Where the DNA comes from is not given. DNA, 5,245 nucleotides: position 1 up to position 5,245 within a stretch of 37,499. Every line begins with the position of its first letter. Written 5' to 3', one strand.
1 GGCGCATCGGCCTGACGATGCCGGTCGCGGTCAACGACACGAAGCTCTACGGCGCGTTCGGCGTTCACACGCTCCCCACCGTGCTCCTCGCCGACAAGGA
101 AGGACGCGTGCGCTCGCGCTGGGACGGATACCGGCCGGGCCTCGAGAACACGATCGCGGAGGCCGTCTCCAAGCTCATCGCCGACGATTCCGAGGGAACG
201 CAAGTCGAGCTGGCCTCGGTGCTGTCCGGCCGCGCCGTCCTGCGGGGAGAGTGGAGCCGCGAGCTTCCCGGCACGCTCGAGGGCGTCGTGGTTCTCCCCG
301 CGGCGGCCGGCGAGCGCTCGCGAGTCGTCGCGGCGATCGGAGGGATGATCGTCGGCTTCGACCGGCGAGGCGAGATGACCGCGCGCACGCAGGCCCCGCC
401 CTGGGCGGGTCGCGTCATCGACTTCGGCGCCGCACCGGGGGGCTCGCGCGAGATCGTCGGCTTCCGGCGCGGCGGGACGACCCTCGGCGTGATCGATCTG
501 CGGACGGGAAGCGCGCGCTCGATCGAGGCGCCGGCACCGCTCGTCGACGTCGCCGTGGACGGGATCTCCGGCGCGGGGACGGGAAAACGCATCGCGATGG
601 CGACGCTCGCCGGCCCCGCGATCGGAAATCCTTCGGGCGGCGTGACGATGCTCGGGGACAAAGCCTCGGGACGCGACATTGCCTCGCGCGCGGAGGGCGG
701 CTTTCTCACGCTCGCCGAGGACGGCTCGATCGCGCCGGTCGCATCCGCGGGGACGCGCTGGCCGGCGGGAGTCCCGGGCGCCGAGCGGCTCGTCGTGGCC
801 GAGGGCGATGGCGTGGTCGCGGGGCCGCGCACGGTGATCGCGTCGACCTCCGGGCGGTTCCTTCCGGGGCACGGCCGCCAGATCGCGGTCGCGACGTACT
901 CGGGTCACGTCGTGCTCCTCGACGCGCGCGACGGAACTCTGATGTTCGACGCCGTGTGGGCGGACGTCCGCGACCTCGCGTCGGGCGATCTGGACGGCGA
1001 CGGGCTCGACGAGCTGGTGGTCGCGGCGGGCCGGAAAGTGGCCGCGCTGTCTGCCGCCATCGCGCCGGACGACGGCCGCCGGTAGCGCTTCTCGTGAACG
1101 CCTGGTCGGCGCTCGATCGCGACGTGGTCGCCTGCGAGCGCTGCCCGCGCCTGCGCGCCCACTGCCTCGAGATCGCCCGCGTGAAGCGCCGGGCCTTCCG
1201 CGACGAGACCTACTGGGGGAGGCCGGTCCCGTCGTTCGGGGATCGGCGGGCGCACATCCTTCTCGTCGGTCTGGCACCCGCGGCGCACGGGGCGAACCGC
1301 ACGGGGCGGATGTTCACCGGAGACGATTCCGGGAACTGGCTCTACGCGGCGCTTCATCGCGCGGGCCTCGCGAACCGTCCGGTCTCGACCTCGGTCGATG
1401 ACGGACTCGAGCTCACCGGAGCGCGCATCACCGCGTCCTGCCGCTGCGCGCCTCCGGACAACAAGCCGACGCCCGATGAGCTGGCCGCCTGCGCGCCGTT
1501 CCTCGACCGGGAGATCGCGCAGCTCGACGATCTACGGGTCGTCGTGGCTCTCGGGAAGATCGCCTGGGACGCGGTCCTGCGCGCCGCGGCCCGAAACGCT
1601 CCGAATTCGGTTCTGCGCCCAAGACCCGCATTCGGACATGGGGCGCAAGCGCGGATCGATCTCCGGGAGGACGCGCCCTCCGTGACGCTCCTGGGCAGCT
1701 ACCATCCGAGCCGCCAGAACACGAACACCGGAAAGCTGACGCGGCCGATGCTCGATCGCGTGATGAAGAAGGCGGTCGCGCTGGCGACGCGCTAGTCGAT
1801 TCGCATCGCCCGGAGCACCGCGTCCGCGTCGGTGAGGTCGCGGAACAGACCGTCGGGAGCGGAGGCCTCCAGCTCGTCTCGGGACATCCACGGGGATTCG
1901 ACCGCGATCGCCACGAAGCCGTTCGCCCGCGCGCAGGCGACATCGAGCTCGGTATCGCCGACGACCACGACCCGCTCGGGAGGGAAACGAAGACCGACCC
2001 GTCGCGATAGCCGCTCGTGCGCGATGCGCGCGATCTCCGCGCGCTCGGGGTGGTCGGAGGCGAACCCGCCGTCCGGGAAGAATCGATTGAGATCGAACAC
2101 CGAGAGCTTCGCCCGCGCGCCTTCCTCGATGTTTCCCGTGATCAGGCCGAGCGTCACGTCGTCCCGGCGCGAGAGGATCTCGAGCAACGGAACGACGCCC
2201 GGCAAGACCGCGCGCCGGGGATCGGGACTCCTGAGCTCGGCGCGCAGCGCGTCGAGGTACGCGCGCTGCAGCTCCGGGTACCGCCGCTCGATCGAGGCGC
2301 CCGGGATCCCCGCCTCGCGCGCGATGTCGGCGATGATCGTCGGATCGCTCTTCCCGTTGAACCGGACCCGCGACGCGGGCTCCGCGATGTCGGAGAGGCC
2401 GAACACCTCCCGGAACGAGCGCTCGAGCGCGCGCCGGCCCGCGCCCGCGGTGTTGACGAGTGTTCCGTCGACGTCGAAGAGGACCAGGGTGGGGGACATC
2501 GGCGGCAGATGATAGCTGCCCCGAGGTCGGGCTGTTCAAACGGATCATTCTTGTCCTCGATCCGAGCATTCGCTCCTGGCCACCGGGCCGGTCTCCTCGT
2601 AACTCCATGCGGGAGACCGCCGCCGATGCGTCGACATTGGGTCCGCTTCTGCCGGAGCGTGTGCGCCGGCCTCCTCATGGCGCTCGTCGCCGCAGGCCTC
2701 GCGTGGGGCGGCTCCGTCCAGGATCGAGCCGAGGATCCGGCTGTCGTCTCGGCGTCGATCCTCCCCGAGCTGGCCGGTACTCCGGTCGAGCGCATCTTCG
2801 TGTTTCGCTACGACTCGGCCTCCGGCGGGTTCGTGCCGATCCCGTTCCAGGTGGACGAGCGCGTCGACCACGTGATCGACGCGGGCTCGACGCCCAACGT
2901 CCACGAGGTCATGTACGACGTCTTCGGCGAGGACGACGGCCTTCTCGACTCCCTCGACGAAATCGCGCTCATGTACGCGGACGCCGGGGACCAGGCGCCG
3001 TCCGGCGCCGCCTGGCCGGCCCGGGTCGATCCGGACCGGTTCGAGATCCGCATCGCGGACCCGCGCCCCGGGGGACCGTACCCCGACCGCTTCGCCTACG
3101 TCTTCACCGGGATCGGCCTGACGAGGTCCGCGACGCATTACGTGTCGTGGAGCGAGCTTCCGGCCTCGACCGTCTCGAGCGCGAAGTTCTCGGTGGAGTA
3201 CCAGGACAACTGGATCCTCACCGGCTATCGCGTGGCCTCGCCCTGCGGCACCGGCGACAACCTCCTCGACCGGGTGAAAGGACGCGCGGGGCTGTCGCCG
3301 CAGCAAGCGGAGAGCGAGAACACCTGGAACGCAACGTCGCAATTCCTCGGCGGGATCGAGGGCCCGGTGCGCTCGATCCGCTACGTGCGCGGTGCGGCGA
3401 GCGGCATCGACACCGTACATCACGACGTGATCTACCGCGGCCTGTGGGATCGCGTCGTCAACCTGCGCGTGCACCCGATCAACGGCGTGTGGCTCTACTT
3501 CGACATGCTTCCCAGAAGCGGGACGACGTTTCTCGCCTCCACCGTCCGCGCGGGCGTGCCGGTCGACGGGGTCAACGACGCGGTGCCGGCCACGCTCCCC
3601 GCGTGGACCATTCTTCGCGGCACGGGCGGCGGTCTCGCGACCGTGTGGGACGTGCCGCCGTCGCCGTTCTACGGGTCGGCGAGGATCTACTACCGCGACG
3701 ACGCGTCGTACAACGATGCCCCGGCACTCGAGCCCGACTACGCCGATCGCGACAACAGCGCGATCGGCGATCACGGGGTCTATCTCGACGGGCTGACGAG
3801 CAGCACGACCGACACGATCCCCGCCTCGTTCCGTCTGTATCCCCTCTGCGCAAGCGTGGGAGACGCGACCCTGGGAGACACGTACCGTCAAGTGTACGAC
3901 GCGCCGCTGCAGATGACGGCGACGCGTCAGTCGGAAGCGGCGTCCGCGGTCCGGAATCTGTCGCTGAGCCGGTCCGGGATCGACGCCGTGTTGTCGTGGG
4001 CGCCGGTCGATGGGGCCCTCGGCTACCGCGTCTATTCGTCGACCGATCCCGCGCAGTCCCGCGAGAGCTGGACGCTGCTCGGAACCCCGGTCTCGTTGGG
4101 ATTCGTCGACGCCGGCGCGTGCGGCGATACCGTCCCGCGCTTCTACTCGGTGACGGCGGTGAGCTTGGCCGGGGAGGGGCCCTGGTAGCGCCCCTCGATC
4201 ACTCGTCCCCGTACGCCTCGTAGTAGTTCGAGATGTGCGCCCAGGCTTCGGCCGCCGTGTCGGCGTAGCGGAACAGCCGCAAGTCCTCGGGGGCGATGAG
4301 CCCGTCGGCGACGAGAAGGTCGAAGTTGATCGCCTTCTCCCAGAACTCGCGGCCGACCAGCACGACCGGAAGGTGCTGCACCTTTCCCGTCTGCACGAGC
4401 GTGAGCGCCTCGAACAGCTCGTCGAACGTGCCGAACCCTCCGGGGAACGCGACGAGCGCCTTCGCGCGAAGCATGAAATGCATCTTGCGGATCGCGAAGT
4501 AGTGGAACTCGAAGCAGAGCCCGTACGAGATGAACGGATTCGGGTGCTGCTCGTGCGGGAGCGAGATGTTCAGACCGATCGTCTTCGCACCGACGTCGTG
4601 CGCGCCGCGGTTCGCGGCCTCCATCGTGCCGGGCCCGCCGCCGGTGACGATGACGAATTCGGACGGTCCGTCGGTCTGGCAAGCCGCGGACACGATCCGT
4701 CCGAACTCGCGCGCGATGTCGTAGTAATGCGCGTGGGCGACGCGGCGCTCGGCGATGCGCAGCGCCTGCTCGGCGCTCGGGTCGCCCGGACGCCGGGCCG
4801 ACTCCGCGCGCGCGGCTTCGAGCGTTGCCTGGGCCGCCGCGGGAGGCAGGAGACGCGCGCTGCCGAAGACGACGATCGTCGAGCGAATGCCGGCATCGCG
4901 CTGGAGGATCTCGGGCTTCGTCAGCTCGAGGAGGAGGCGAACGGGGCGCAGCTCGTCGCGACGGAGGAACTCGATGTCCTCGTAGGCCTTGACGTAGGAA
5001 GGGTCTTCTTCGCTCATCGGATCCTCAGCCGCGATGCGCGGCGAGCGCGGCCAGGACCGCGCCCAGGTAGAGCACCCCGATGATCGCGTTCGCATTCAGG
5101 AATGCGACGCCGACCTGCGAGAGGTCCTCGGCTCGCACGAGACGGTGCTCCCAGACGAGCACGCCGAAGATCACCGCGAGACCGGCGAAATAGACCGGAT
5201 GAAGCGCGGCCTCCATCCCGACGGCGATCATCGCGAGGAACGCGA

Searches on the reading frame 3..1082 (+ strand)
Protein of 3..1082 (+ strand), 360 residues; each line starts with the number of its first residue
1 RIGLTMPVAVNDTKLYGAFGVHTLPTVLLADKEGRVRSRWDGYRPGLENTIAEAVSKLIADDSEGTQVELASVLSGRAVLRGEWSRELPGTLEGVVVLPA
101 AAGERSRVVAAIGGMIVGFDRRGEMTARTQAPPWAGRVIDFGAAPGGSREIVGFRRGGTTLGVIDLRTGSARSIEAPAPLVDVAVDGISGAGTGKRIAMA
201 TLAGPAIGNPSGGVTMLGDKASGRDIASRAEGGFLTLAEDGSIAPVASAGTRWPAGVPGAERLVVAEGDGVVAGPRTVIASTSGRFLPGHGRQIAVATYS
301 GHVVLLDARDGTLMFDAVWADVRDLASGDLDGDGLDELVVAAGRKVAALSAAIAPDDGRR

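Call 54: search_protein_families(library=pfam, max_evalue=0.001, proteins=[window:3-1082:+])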
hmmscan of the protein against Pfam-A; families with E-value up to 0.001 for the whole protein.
window:3-1082:+ (360 aa): 1 family
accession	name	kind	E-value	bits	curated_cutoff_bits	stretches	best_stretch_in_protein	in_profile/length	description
PF01839.29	FG-GAP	-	0.00022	21.5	22.1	1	324-343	4-23/37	FG-GAP repeat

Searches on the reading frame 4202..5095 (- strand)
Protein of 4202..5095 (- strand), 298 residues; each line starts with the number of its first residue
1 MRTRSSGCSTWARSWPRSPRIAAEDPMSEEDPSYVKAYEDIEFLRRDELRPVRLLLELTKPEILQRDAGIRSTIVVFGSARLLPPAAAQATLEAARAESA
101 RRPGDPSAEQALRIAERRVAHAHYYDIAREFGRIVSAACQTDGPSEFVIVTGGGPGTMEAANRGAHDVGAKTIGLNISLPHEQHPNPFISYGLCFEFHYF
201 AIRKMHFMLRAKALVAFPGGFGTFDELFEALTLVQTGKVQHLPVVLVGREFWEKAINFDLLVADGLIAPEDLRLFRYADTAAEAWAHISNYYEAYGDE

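Call 54: search_protein_families(library=pfam, max_evalue=0.001, proteins=[window:4202-5095:-])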
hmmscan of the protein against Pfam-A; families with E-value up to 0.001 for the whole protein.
window:4202-5095:- (298 aa): 2 families
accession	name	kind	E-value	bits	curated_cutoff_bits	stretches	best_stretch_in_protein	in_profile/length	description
PF03641.19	Lysine_decarbox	-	1e-30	107.1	27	1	158-287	1-130/131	Possible lysine decarboxylase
PF18306.6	LDcluster4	-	4.4e-10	39.8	26.3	1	145-232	31-115/151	SLOG cluster4 family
